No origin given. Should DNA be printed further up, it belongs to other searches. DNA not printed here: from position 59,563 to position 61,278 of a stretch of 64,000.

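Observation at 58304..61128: Kinase-like and NTase/P-loop-kinase fusion genes embedded in the EPS operon between Wzc and Wzy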

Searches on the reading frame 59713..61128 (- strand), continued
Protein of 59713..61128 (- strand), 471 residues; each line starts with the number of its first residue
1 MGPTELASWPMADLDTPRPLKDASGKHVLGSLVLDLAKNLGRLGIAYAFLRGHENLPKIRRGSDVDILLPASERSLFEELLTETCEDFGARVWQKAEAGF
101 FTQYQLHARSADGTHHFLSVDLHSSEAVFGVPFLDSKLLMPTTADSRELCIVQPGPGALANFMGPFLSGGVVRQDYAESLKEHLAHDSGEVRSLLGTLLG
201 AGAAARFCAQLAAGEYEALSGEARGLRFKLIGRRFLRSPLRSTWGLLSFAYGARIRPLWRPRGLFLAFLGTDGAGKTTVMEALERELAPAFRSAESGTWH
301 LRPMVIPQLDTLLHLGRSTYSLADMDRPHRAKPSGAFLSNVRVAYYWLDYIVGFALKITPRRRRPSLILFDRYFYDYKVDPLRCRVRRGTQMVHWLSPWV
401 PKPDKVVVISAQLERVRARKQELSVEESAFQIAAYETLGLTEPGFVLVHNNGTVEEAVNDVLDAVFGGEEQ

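Call 33: search_protein_families(library=pfam, proteins=[P0033, P0041, P0064, P0076, P0082, P0088, P0095, P0131, P0138, P0143], max_evalue=0.001)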
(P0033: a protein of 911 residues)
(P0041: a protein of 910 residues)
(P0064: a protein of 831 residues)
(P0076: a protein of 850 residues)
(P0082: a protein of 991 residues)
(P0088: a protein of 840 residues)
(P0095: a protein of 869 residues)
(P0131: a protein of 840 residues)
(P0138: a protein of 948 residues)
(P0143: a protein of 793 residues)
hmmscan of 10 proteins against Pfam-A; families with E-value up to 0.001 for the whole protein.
P0033 (911 aa): 0 families

P0041 (910 aa): 1 family
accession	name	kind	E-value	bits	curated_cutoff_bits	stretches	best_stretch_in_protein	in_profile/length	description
PF02223.23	Thymidylate_kin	-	2.1e-05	24.7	27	1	702-869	3-160/185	Thymidylate kinase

P0064 (831 aa): 1 family
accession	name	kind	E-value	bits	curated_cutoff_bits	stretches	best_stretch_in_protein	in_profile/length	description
PF02223.23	Thymidylate_kin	-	2.2e-08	34.5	27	1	317-396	57-136/185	Thymidylate kinase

P0076 (850 aa): 1 family
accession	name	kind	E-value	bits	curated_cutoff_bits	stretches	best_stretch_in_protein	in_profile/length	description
PF02223.23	Thymidylate_kin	-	6.2e-05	23.2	27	1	243-424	3-182/185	Thymidylate kinase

P0082 (991 aa): 3 families
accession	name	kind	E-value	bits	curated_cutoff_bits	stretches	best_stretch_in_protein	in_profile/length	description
PF02223.23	Thymidylate_kin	-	1.4e-08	35.1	27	1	309-413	58-164/185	Thymidylate kinase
PF01636.29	APH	-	3.7e-06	27.3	23.2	1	830-903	141-221/239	Phosphotransferase enzyme family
PF13649.12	Methyltransf_25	-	3.1e-05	25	27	1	485-575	2-97/97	Methyltransferase domain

P0088 (840 aa): 2 families
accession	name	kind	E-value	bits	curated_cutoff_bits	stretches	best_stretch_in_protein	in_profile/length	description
PF01636.29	APH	-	4.3e-07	30.4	23.2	1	722-762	169-210/239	Phosphotransferase enzyme family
PF02223.23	Thymidylate_kin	-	5.1e-05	23.5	27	0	331-407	59-135/185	Thymidylate kinase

P0095 (869 aa): 1 family
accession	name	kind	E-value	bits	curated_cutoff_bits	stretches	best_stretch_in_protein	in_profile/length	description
PF01636.29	APH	-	0.00071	19.8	23.2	0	624-674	20-74/239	Phosphotransferase enzyme family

P0131 (840 aa): 2 families
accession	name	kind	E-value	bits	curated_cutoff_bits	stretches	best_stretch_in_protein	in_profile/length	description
PF02223.23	Thymidylate_kin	-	2e-09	37.8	27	1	320-434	59-182/185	Thymidylate kinase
PF01633.27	Choline_kinase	-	0.00067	19.5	29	0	656-753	112-203/300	Choline/ethanolamine kinase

P0138 (948 aa): 1 family
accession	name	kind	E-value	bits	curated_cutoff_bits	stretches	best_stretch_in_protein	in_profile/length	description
PF13555.12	AAA_29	-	0.00015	21.9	27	1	237-261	21-44/61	P-loop containing region of AAA domain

P0143 (793 aa): 0 families

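Call 34: search_protein_families(library=pfam, proteins=[P0144, P0158, P0172, P0061, P0035, P0072, P0037, P0046, P0100, P0150], max_evalue=0.001)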
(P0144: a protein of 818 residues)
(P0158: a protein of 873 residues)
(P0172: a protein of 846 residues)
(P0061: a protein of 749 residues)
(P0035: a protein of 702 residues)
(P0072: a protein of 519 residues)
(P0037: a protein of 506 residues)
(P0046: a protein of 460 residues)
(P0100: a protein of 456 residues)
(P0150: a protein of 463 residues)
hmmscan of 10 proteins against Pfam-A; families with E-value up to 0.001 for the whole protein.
P0144 (818 aa): 1 family
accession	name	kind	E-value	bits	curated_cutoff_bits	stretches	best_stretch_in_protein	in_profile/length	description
PF01636.29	APH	-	2.5e-07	31.1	23.2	1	577-734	22-198/239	Phosphotransferase enzyme family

P0158 (873 aa): 4 families
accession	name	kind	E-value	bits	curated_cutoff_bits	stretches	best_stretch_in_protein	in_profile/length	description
PF00534.26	Glycos_transf_1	-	1.3e-24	87.1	26.4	1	686-823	16-157/172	Glycosyl transferases group 1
PF13692.12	Glyco_trans_1_4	-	2.2e-19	70.6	27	1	687-818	3-136/142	Glycosyl transferases group 1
PF20706.3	GT4-conflict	-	6.2e-08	32.5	26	1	677-850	189-379/385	Family 4 Glycosyltransferase in conflict systems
PF14907.12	NTP_transf_5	-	0.00032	20.8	31.2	1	28-135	82-184/249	Uncharacterised nucleotidyltransferase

P0172 (846 aa): 1 family
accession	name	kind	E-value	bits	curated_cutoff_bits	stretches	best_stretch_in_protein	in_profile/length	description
PF01636.29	APH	-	3e-05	24.3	23.2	1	710-756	155-202/239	Phosphotransferase enzyme family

P0061 (749 aa): 1 family
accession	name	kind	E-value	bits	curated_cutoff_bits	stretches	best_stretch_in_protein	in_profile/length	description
PF02223.23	Thymidylate_kin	-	5.2e-09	36.5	27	1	320-434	60-176/185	Thymidylate kinase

P0035 (702 aa): 1 family
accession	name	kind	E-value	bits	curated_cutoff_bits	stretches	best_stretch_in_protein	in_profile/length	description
PF02397.22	Bac_transf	-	2.5e-47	161.1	27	1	51-233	2-178/179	Bacterial sugar transferase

P0072 (519 aa): 1 family
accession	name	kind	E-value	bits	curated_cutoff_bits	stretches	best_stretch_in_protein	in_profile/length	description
PF02223.23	Thymidylate_kin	-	1.5e-05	25.2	27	0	385-503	58-184/185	Thymidylate kinase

P0037 (506 aa): 0 families

P0046 (460 aa): 0 families

P0100 (456 aa): 0 families

P0150 (463 aa): 1 family
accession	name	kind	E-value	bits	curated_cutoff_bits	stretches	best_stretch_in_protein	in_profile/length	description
PF02223.23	Thymidylate_kin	-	0.00017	21.8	27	0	259-446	3-182/185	Thymidylate kinase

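Call 38: find_related_loci(query=A1, collection=genome_contigs, flank=10000)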
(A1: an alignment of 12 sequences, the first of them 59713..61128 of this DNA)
Query A1 (471 aa) in genome_contigs; peptide patterns used: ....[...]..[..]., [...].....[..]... (x = any residue, [..] = any of these).
600 stretches matched a pattern (row limit reached: there are more); 57 encode a relative of the query (tblastn E <= 1e-3); 57 distinct loci.
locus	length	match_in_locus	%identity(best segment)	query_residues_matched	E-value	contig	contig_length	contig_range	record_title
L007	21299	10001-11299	41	36-469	2e-87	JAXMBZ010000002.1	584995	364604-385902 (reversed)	MAG: Planctomycetota bacterium isolate STL-PLA49 C2.167.fa-2, whole genome shotgun sequence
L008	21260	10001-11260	38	44-466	9e-84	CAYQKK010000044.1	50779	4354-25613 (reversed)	MAG TPA_asm: uncultured Planctomycetaceae bacterium isolate SRP268394_co1_67 genome assembly, contig: NODE_1056_length_5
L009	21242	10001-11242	38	47-468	3e-90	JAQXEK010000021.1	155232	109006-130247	MAG: Planctomycetota bacterium isolate cluster4_bin.9 k119_420386, whole genome shotgun sequence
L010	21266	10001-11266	41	45-466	2e-90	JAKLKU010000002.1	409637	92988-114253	MAG: Planctomycetota bacterium isolate MAG.55 MAG.55-NODE_2_length_409637_cov_18.951148, whole genome shotgun sequence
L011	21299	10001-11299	37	47-466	2e-68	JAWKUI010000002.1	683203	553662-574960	MAG: Planctomycetota bacterium isolate ABC1.71 ABC1.71.fa-2, whole genome shotgun sequence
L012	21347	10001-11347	31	10-465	9e-51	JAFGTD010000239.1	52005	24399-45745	MAG: Acidobacteria bacterium isolate Zod_Metabat.95 k87_10027913, whole genome shotgun sequence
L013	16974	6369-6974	44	262-465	2e-48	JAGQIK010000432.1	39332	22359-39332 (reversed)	MAG: Myxococcales bacterium isolate HKST-UBA02 k127_2050485, whole genome shotgun sequence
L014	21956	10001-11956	26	35-465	3e-41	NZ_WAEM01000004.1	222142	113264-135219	Flavobacterium luteum strain NBRC 112527 NODE_4_length_222142_cov_73.988974, whole genome shotgun sequence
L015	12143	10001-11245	32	10-433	1e-38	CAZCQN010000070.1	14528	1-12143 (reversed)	MAG TPA_asm: uncultured Verrucomicrobiota bacterium isolate SRP214966_co5_75 genome assembly, contig: NODE_3673_length_1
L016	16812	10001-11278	25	35-465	1e-35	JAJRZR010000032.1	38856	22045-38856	MAG: Deltaproteobacteria bacterium isolate Dive96_bin4.212 k141_1987502, whole genome shotgun sequence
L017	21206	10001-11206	24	52-466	2e-32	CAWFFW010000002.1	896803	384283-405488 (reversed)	MAG: uncultured Flavobacteriaceae bacterium isolate MFD03250.bin.1.1 genome assembly, contig: contig_3181, whole genome 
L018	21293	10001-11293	28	36-466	2e-38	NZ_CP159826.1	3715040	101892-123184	Halioglobus sp. Uisw_031 chromosome, complete genome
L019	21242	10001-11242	25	45-467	4e-37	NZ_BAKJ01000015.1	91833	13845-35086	Bacteroides rodentium JCM 16496, whole genome shotgun sequence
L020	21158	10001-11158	23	38-432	1e-29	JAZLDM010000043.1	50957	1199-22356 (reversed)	MAG: Akkermansia sp. isolate T1900045034_TC20190027.MAGScoT_cleanbin_000006 SGB_4458_k141_238363, whole genome shotgun s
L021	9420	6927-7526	36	262-465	1e-29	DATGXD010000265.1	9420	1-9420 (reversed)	MAG TPA_asm: Paludibacter sp. isolate SMAG_U10599 k141_172119, whole genome shotgun sequence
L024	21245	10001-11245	25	38-466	1e-26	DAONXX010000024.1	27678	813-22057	MAG TPA_asm: Bacteroidales bacterium isolate AMR_MDS_4137 NODE_2266_length_27678_cov_7.721319, whole genome shotgun sequ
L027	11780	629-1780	22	63-465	5e-11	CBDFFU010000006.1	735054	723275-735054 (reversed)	MAG: Alphaproteobacteria bacterium isolate 1dc9c92b-121d-4efa-9d34-c4379e75eccc genome assembly, contig: contig_6, whole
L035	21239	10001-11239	25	40-465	1e-30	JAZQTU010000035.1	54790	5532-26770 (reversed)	MAG: Bacteroidaceae bacterium isolate T1900045185_TC20190181.MAGScoT_cleanbin_000027 SGB_5267_k141_3308568, whole genome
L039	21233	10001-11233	20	40-465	4e-20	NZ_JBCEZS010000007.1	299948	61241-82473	Bacteroides sp. GD17 contig7, whole genome shotgun sequence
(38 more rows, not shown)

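Call 46: search_protein_families(library=pfam, alignment_id=A4, max_evalue=0.01)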
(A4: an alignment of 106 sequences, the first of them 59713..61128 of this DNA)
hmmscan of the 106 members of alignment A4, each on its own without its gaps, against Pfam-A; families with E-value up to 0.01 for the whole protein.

A. member 1, window:59713-61128:- (471 aa): 1 family
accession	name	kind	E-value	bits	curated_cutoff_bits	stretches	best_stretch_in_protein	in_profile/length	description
PF02223.23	Thymidylate_kin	-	0.00045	20.4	27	0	270-292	3-25/185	Thymidylate kinase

B. families by the number of members that match (of 106 scanned): 33 families (the first 25 are shown)
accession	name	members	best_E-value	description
PF02223.23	Thymidylate_kin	85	1.9e-12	Thymidylate kinase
PF13191.12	AAA_16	31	3e-05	AAA ATPase domain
PF13555.12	AAA_29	23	1.8e-05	P-loop containing region of AAA domain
PF00005.33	ABC_tran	16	0.00063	ABC transporter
PF13401.12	AAA_22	13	8.8e-05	AAA domain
PF13671.12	AAA_33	6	0.00065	AAA domain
PF13521.12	AAA_28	6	0.00093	AAA domain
PF03193.22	RsgA_GTPase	5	0.00017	RsgA GTPase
PF14907.12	NTP_transf_5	5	0.0022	Uncharacterised nucleotidyltransferase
PF00437.27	T2SSE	4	0.00093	Type II/IV secretion system protein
PF13238.12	AAA_18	3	0.0017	AAA domain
PF02224.24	Cytidylate_kin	2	0.00033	Cytidylate kinase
PF13476.12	AAA_23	2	0.0014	AAA domain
PF13207.12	AAA_17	2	0.0017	AAA domain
PF20720.3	nSTAND3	2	0.002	Novel STAND NTPase 3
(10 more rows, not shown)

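Call 54: search_protein_families(library=pfam, proteins=[L012:12748-14040:+, L018:12686-13960:+, L016:12814-14082:+, L017:12147-13403:+, L024:12174-13412:+, L013:8372-9622:+, L019:11278-12486:+, L035:11284-12504:+, L039:11275-12495:+, L027:1807-3045:+], max_evalue=0.01)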
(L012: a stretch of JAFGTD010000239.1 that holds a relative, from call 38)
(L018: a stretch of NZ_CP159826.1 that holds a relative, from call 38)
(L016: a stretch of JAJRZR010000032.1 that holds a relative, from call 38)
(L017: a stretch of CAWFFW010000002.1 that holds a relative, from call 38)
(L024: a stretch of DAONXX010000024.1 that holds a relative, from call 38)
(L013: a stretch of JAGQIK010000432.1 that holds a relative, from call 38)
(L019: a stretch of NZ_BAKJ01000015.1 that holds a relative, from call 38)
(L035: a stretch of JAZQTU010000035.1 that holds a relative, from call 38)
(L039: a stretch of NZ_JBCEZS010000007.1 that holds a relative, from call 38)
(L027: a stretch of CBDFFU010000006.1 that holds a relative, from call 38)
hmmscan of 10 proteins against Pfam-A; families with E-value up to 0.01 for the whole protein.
L012:12748-14040:+ (430 aa): 4 families
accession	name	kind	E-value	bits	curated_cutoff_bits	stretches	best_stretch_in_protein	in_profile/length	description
PF00534.26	Glycos_transf_1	-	9.7e-20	71.2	26.4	1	228-371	12-158/172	Glycosyl transferases group 1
PF13692.12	Glyco_trans_1_4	-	6.4e-18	65.8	27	1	233-370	3-141/142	Glycosyl transferases group 1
PF20706.3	GT4-conflict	-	2e-06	27.5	26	1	205-400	170-383/385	Family 4 Glycosyltransferase in conflict systems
PF09626.15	DHC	-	0.0028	19.1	22.2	0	21-64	17-61/116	Dihaem cytochrome c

L018:12686-13960:+ (424 aa): 4 families
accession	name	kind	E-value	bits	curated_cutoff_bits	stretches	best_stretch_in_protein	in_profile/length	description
PF00534.26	Glycos_transf_1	-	7.2e-20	71.7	26.4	1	243-384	24-164/172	Glycosyl transferases group 1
PF13692.12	Glyco_trans_1_4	-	3.2e-19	70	27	1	236-372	3-140/142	Glycosyl transferases group 1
PF20706.3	GT4-conflict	-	6.5e-05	22.5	26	1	231-355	194-327/385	Family 4 Glycosyltransferase in conflict systems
PF13524.12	Glyco_trans_1_2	-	0.00012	22.5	25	1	256-393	6-129/144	Glycosyl transferase-like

L016:12814-14082:+ (422 aa): 4 families
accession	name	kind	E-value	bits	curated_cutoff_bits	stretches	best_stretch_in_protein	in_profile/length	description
PF00534.26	Glycos_transf_1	-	4.9e-21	75.4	26.4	1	225-370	8-156/172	Glycosyl transferases group 1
PF13692.12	Glyco_trans_1_4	-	1.7e-16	61.2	27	1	234-367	3-137/142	Glycosyl transferases group 1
PF13524.12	Glyco_trans_1_2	-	0.00011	22.6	25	1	250-403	5-142/144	Glycosyl transferase-like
PF20706.3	GT4-conflict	-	0.0023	17.4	26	1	205-403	170-385/385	Family 4 Glycosyltransferase in conflict systems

L017:12147-13403:+ (418 aa): 2 families
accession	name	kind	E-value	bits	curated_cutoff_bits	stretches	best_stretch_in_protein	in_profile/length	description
PF00534.26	Glycos_transf_1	-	5.7e-21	75.2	26.4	1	232-387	13-169/172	Glycosyl transferases group 1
PF13692.12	Glyco_trans_1_4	-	2.5e-16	60.7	27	1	237-373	4-139/142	Glycosyl transferases group 1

L024:12174-13412:+ (412 aa): 3 families
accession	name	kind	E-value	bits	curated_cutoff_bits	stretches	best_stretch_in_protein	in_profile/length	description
PF00534.26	Glycos_transf_1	-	1.6e-19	70.6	26.4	1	234-386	16-169/172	Glycosyl transferases group 1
PF13692.12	Glyco_trans_1_4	-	3.8e-16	60.1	27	1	235-375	3-142/142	Glycosyl transferases group 1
PF13524.12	Glyco_trans_1_2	-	0.00023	21.5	25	1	250-401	4-141/144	Glycosyl transferase-like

L013:8372-9622:+ (416 aa): 3 families
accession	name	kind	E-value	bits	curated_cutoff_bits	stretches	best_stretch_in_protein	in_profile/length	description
PF00534.26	Glycos_transf_1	-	1.6e-23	83.5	26.4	1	229-386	13-170/172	Glycosyl transferases group 1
PF13692.12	Glyco_trans_1_4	-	8.3e-22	78.4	27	1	232-372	2-140/142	Glycosyl transferases group 1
PF20706.3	GT4-conflict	-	2.2e-09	37.2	26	1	192-396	157-379/385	Family 4 Glycosyltransferase in conflict systems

L019:11278-12486:+ (402 aa): 4 families
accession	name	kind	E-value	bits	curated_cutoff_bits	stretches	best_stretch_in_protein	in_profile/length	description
PF00534.26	Glycos_transf_1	-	3e-25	89.2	26.4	1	224-379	14-171/172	Glycosyl transferases group 1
PF13692.12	Glyco_trans_1_4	-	7e-19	68.9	27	1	227-365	3-141/142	Glycosyl transferases group 1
PF13524.12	Glyco_trans_1_2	-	6.3e-05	23.4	25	1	241-383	3-131/144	Glycosyl transferase-like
PF20706.3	GT4-conflict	-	0.0046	16.4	26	1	223-389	195-381/385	Family 4 Glycosyltransferase in conflict systems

L035:11284-12504:+ (406 aa): 4 families
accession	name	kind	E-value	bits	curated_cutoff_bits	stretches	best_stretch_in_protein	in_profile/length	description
PF00534.26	Glycos_transf_1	-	3.8e-26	92.1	26.4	1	218-380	6-169/172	Glycosyl transferases group 1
PF13692.12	Glyco_trans_1_4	-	6.1e-23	82.1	27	1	229-363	3-140/142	Glycosyl transferases group 1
PF13439.12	Glyco_transf_4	-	3.3e-06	27.7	28.5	1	25-202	12-155/170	Glycosyltransferase Family 4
PF20706.3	GT4-conflict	-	0.0011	18.5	26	1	203-395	173-384/385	Family 4 Glycosyltransferase in conflict systems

L039:11275-12495:+ (406 aa): 3 families
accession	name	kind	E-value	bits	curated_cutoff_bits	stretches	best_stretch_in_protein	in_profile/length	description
PF00534.26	Glycos_transf_1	-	1.4e-22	80.5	26.4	1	225-381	15-171/172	Glycosyl transferases group 1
PF13692.12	Glyco_trans_1_4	-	2.6e-18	67.1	27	1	229-367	6-141/142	Glycosyl transferases group 1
PF13524.12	Glyco_trans_1_2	-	9.5e-07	29.3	25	1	248-392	5-139/144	Glycosyl transferase-like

L027:1807-3045:+ (412 aa): 1 family
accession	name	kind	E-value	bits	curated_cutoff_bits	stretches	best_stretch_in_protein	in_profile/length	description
PF04932.20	Wzy_C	-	5e-11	43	31.7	1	196-341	5-149/149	O-Antigen ligase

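Call 56: search_protein_families(library=pfam, proteins=[L018:3892-5181:+, L018:5178-6506:+, L018:6946-7605:+, L018:7622-8701:+, L018:8688-9947:+, L018:11292-12695:+, L018:13954-15168:+, L018:15165-15953:+, L017:15318-16421:+, L017:16439-17230:+], max_evalue=0.001)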
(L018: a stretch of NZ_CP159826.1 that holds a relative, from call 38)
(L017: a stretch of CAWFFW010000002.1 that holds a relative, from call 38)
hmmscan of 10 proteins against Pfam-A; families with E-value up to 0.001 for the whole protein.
L018:3892-5181:+ (429 aa): 1 family
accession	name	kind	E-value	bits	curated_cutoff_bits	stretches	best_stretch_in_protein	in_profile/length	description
PF01943.22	Polysacc_synt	-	2.3e-07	30.9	28.2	1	19-288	10-271/274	Polysaccharide biosynthesis protein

L018:5178-6506:+ (442 aa): 1 family
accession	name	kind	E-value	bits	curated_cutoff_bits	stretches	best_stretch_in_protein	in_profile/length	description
PF04932.20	Wzy_C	-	7.8e-06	26.2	31.7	1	228-364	14-149/149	O-Antigen ligase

L018:6946-7605:+ (219 aa): 2 families
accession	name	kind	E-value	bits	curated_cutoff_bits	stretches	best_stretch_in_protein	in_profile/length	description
PF13489.12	Methyltransf_23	-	2.5e-07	31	27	1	30-137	21-136/164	Methyltransferase domain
PF08241.18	Methyltransf_11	-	2.2e-06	28.7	21.2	1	68-116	46-94/95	Methyltransferase domain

L018:7622-8701:+ (359 aa): 5 families
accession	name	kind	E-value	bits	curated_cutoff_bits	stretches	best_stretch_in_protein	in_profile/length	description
PF00534.26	Glycos_transf_1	-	1e-37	129.7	26.4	1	176-334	13-172/172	Glycosyl transferases group 1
PF13692.12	Glyco_trans_1_4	-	9e-31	107.5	27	1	184-320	7-142/142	Glycosyl transferases group 1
PF20706.3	GT4-conflict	-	4.5e-11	42.8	26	1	188-334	209-371/385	Family 4 Glycosyltransferase in conflict systems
PF13439.12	Glyco_transf_4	-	4.3e-09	37.1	28.5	1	53-164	47-167/170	Glycosyltransferase Family 4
PF13524.12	Glyco_trans_1_2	-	0.00012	22.5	25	1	212-346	15-140/144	Glycosyl transferase-like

L018:8688-9947:+ (419 aa): 4 families
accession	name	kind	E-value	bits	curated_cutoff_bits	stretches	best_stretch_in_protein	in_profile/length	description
PF00534.26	Glycos_transf_1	-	5e-35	121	26.4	1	229-375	8-156/172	Glycosyl transferases group 1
PF13692.12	Glyco_trans_1_4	-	5.1e-29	101.8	27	1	235-376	1-141/142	Glycosyl transferases group 1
PF20706.3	GT4-conflict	-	5.3e-10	39.3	26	1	233-357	195-327/385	Family 4 Glycosyltransferase in conflict systems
PF13439.12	Glyco_transf_4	-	0.00091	19.7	28.5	0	102-196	56-154/170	Glycosyltransferase Family 4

L018:11292-12695:+ (467 aa): 1 family
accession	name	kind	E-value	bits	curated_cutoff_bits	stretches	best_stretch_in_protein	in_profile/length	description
PF01636.29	APH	-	9.6e-07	29.2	23.2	1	230-384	23-198/239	Phosphotransferase enzyme family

L018:13954-15168:+ (404 aa): 5 families
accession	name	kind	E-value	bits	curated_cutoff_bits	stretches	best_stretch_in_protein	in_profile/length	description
PF00534.26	Glycos_transf_1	-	5.6e-26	91.5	26.4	1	214-372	10-171/172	Glycosyl transferases group 1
PF13692.12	Glyco_trans_1_4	-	1e-23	84.6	27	1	221-358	3-141/142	Glycosyl transferases group 1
PF13439.12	Glyco_transf_4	-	6.3e-08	33.3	28.5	1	32-205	17-165/170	Glycosyltransferase Family 4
PF13579.12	Glyco_trans_4_4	-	8.7e-07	29.9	29.7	1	66-204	57-157/158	Glycosyl transferase 4-like domain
PF20706.3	GT4-conflict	-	5.2e-05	22.8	26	1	184-324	161-312/385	Family 4 Glycosyltransferase in conflict systems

L018:15165-15953:+ (262 aa): 1 family
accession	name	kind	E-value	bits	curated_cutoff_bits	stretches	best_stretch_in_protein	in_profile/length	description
PF03808.19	Glyco_tran_WecG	-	5.5e-57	192.7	27.4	1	66-238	1-168/168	Glycosyl transferase WecG/TagA/CpsF family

L017:15318-16421:+ (367 aa): 1 family
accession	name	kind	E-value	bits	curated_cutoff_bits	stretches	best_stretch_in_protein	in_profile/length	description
PF00953.26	Glycos_transf_4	-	1e-30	107.3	27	1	85-238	4-158/160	Glycosyl transferase family 4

L017:16439-17230:+ (263 aa): 3 families
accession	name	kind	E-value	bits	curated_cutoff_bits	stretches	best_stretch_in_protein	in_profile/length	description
PF02563.21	Poly_export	-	1.6e-17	63.9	28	1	59-145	8-76/77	Polysaccharide biosynthesis/export protein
PF22461.2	SLBB_2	-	1e-07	32.4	27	1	149-228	2-79/79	SLBB domain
PF10531.15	SLBB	-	4.6e-07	30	27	1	150-199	2-50/55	SLBB domain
